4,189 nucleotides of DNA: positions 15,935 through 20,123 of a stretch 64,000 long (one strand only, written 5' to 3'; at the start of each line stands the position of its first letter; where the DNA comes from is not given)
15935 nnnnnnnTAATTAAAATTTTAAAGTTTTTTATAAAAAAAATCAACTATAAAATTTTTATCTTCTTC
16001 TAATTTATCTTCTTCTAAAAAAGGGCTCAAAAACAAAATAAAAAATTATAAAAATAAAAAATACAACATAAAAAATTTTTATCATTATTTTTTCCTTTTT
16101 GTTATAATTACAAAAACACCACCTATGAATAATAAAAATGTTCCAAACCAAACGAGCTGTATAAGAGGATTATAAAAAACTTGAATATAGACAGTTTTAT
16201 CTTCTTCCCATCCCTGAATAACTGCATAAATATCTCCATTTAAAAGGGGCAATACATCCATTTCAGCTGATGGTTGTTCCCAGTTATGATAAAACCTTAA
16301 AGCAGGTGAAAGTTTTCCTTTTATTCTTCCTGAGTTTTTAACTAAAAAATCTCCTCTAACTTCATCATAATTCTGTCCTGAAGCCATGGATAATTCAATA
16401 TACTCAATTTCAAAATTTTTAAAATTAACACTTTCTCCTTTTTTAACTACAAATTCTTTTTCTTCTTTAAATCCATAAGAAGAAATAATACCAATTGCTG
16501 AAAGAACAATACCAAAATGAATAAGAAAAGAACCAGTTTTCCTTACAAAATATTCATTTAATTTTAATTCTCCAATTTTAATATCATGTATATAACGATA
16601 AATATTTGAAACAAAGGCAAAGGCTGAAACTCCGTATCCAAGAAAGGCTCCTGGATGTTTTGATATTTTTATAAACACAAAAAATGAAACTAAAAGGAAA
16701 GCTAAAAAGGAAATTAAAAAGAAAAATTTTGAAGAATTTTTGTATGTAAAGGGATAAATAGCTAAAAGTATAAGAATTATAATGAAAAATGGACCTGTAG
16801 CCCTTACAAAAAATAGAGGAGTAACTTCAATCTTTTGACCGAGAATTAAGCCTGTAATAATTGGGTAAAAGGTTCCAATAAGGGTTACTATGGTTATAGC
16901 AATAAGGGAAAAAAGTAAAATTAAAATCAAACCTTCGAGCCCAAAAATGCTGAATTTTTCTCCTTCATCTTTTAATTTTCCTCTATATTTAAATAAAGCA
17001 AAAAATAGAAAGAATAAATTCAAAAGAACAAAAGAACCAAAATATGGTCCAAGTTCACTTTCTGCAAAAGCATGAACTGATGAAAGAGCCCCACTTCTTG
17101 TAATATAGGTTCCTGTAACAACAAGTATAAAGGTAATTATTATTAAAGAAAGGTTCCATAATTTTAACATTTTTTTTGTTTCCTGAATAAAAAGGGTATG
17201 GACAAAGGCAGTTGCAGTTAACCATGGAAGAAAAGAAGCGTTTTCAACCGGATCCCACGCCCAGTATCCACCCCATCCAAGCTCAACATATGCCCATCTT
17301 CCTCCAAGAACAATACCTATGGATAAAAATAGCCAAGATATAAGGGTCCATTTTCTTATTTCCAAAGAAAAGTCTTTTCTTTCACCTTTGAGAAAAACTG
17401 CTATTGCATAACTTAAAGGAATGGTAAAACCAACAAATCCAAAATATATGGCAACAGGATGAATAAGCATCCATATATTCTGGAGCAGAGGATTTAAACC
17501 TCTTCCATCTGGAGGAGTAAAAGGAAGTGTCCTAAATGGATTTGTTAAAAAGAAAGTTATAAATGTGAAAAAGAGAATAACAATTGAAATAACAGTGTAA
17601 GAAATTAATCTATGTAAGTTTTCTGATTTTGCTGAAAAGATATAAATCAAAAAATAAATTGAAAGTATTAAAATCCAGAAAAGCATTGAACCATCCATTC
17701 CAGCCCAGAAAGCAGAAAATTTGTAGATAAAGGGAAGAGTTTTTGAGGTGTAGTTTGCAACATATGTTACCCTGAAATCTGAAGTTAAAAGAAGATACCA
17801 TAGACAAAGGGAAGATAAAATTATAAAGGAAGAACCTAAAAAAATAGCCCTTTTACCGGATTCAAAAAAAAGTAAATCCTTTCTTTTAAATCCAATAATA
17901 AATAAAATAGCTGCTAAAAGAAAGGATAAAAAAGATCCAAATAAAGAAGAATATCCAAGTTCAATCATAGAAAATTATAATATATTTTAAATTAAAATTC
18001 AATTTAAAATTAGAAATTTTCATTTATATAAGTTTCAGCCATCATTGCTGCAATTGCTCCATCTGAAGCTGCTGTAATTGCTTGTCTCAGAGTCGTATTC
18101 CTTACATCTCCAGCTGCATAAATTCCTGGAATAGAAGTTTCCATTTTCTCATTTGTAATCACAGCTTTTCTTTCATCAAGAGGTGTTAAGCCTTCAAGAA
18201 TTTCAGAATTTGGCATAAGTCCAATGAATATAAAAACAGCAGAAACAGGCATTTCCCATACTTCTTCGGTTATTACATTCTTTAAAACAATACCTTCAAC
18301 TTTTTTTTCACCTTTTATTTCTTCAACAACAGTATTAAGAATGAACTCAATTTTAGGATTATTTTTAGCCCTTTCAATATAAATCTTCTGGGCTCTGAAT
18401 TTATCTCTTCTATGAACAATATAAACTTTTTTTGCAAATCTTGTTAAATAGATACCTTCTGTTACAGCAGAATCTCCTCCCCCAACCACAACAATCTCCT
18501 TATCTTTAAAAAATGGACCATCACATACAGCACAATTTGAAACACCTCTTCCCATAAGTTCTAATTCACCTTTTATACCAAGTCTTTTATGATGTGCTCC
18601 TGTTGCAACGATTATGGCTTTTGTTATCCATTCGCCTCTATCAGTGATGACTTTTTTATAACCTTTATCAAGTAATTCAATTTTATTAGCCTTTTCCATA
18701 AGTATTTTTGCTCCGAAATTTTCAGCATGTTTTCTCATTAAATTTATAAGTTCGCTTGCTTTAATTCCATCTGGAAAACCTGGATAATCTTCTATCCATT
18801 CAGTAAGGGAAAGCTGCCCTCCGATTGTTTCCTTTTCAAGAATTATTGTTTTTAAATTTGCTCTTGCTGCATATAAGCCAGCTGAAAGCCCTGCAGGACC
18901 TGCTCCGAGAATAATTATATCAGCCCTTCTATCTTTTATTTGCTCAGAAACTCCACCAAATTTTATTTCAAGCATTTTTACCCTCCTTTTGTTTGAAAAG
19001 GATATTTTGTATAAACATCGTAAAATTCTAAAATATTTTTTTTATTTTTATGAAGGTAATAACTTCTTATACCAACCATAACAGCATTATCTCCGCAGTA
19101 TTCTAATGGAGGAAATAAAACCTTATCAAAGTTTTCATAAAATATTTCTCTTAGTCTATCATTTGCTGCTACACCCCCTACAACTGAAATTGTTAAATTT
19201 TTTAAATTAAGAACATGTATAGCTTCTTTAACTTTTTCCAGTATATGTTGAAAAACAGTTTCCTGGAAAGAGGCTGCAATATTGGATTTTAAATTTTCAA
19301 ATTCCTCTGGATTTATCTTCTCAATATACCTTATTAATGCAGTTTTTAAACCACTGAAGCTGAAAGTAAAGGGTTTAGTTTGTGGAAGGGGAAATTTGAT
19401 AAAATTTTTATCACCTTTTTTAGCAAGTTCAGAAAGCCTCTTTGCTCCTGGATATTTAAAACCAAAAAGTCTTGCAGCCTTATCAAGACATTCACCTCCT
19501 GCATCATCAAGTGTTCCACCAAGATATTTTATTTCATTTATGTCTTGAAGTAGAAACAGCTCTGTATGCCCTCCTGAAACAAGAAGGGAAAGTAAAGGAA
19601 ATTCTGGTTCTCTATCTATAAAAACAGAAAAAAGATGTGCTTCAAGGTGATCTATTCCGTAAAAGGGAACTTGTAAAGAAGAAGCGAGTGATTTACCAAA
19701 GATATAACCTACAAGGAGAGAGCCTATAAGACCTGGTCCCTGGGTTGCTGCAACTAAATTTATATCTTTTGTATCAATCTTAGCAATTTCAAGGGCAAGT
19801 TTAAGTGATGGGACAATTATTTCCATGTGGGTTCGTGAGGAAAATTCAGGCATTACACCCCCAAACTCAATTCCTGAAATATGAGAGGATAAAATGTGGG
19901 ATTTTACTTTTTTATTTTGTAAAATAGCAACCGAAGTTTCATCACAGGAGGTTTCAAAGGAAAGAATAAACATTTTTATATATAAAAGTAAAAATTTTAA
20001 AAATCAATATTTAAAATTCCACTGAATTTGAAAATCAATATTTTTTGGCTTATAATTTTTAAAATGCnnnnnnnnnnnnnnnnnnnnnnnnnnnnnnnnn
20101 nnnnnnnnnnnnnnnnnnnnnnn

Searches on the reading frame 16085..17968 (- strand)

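Call 66: search_protein_families(library=pfam, proteins=[window:16085-17968:-], max_evalue=0.00001)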
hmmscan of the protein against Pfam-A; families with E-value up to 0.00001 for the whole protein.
window:16085-17968:- (627 aa): 2 families
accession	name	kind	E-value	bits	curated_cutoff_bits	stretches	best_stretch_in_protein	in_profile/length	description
PF16327.10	CcmF_C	-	9.5e-44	150.4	28.7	1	323-622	12-321/323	Cytochrome c-type biogenesis protein CcmF C-terminal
PF01578.25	Cytochrom_C_asm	-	1.6e-34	119.8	29.9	1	88-292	1-206/212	Cytochrome C assembly protein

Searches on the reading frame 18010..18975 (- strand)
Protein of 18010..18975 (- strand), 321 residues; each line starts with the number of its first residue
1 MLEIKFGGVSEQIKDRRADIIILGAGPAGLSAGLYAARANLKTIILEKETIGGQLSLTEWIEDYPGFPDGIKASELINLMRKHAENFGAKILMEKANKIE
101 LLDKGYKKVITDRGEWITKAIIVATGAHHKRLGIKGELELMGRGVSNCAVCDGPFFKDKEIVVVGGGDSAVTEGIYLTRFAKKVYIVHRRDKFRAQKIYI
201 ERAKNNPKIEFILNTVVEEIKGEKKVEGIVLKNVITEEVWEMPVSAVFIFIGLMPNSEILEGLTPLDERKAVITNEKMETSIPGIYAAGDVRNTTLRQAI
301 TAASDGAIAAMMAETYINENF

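Call 68: search_protein_families(library=pfam, proteins=[window:18010-18975:-], max_evalue=0.0001)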
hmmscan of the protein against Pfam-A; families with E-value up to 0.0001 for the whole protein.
window:18010-18975:- (321 aa): 9 families
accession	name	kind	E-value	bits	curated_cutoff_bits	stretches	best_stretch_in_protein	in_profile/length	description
PF07992.20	Pyr_redox_2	-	3.2e-54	184.7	26.1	1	19-306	2-291/291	Pyridine nucleotide-disulphide oxidoreductase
PF13738.12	Pyr_redox_3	-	8.3e-26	91.4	30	2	78-289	85-305/305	Pyridine nucleotide-disulphide oxidoreductase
PF00070.33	Pyr_redox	-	2.6e-16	60.3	22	1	161-232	2-80/82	Pyridine nucleotide-disulphide oxidoreductase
PF03486.20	HI0933_like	-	5.6e-10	39.5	50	0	19-50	2-33/244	HI0933-like protein Rossmann domain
PF01266.30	DAO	-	5.1e-09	36.6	27.9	0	19-53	1-37/353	FAD dependent oxidoreductase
PF00890.30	FAD_binding_2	-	5.9e-09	36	20.4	1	19-53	1-36/414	FAD binding domain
PF12831.13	FAD_oxidored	-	9.7e-09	35.4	27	1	19-56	1-39/416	FAD dependent oxidoreductase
PF01946.23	Thi4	-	1.4e-08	34.7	26.2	1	15-53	15-55/235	Thi4 family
PF01134.28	GIDA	-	2.7e-05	23.9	22.1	0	19-48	1-30/391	Glucose inhibited division protein A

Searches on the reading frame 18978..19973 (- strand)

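Call 68: search_protein_families(library=pfam, proteins=[window:18978-19973:-], max_evalue=0.0001)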
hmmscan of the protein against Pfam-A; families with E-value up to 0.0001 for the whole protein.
window:18978-19973:- (331 aa): 1 family
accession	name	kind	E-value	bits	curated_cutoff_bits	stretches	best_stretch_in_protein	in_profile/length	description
PF00814.31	TsaD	-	3e-78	263.6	24.8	1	33-300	13-262/264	tRNA N6-adenosine threonylcarbamoyltransferase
